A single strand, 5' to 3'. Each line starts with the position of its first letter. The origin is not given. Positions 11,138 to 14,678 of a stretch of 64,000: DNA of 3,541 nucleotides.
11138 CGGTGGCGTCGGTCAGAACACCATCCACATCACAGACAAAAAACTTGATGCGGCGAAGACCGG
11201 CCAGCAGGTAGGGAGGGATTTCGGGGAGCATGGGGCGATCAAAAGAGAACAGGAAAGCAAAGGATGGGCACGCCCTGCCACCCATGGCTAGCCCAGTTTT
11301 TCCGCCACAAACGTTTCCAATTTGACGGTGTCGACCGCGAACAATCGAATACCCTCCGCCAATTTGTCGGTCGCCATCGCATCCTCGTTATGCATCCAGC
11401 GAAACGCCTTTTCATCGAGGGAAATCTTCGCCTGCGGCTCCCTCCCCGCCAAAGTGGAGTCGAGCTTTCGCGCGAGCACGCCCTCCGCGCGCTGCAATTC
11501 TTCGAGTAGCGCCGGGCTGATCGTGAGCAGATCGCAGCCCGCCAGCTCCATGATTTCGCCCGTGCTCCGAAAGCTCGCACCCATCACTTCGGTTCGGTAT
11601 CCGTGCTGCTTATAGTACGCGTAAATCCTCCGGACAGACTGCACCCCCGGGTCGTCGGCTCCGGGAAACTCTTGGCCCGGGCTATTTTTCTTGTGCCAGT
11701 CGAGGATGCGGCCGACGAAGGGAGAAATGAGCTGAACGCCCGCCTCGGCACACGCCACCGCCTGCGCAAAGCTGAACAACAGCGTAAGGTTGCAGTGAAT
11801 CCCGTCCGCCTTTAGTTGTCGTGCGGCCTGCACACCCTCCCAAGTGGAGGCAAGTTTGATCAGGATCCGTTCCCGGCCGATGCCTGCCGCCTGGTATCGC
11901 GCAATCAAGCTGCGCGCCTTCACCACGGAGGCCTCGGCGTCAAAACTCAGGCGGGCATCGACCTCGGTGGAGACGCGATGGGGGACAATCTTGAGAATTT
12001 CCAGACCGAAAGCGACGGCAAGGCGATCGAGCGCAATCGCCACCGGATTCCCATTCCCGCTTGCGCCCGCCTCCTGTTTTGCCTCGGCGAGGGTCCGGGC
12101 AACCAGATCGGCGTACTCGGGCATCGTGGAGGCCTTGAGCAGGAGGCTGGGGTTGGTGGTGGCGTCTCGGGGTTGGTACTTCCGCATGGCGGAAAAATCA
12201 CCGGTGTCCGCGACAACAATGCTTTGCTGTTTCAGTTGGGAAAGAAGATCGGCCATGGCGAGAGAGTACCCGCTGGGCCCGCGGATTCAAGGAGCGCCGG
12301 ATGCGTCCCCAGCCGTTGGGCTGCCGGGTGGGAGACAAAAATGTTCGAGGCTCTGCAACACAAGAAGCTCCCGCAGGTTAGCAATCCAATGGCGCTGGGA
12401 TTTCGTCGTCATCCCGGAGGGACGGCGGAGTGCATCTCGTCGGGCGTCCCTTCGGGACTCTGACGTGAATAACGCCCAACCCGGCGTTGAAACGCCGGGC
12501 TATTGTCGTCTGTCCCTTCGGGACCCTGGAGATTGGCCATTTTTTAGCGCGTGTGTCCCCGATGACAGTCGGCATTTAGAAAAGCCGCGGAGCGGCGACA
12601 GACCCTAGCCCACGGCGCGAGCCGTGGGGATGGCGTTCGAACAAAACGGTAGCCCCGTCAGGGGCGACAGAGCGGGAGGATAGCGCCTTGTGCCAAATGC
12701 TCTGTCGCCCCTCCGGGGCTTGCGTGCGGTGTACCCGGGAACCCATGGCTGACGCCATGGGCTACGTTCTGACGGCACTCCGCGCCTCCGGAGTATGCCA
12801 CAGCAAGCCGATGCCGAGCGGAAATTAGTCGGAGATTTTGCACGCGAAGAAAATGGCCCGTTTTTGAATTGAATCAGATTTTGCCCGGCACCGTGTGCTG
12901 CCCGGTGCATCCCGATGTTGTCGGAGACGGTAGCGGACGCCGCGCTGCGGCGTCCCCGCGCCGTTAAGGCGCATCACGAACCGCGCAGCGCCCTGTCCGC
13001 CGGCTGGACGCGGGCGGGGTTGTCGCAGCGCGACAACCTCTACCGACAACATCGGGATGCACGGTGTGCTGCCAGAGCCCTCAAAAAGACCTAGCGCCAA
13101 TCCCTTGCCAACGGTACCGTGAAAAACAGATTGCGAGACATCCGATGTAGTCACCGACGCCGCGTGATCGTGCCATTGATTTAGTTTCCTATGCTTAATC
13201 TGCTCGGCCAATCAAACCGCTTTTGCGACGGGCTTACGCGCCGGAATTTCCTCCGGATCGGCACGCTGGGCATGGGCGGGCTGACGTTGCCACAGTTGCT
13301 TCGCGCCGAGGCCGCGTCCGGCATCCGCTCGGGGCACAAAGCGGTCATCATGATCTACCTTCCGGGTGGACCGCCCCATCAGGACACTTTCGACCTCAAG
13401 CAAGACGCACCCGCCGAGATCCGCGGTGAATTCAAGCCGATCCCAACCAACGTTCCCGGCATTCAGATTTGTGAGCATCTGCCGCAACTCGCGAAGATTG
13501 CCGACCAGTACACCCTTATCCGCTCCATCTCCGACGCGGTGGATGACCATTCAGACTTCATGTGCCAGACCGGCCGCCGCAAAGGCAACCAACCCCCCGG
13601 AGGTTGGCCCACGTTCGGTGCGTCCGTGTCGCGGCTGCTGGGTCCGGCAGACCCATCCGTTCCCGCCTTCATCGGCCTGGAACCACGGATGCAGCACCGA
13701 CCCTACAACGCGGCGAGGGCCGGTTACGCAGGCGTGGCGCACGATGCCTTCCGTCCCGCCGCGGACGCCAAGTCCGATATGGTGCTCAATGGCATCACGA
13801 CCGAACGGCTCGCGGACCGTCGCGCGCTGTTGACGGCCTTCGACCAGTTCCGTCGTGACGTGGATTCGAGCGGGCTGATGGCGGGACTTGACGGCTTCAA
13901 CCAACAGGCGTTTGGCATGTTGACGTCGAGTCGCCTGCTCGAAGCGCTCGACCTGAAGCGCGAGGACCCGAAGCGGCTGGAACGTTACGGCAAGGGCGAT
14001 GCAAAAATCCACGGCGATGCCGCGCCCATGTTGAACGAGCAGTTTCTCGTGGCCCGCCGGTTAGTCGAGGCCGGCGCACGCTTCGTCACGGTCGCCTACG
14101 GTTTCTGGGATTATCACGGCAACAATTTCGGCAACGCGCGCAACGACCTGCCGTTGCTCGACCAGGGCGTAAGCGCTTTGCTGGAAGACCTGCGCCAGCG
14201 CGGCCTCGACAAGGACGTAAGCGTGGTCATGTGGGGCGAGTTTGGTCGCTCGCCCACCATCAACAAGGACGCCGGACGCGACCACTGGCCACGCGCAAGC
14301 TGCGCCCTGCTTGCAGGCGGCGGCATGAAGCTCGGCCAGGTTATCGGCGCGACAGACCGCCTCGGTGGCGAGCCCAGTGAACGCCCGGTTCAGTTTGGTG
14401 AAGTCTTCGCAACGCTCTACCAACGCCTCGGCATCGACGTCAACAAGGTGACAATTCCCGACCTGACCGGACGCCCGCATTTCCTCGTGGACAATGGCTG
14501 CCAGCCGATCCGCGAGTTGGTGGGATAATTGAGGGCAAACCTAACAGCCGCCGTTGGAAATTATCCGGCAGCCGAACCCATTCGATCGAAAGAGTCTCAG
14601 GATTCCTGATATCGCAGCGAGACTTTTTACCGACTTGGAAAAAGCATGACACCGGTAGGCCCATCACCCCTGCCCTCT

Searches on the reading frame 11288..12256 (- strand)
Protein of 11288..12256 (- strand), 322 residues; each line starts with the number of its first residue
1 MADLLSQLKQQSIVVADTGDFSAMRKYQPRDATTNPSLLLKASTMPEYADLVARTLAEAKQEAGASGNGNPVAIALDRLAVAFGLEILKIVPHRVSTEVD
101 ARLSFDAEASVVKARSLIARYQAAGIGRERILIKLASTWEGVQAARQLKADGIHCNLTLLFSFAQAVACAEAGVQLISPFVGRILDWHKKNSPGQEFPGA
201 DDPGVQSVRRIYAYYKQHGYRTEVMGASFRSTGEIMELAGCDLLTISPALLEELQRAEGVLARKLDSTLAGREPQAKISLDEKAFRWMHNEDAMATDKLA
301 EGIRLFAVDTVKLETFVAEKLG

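Call 9: search_protein_families(library=pfam, proteins=[window:11288-12256:-], max_evalue=0.01)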
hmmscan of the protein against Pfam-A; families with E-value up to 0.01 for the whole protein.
window:11288-12256:- (322 aa): 1 family
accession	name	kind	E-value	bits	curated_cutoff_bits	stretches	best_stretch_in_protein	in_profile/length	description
PF00923.25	TAL_FSA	-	6.5e-92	308.4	27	1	14-314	1-282/285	Transaldolase/Fructose-6-phosphate aldolase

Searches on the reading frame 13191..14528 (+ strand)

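Call 9: search_protein_families(library=pfam, proteins=[window:13191-14528:+], max_evalue=0.01)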
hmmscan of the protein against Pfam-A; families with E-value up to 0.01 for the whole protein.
window:13191-14528:+ (445 aa): 2 families
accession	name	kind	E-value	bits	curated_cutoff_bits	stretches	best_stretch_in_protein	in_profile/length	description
PF07394.17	DUF1501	-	1.7e-84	284.7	27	1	50-443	2-389/390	Protein of unknown function (DUF1501)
PF01663.27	Phosphodiest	-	0.0041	17.2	23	1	289-357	157-225/342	Type I phosphodiesterase / nucleotide pyrophosphatase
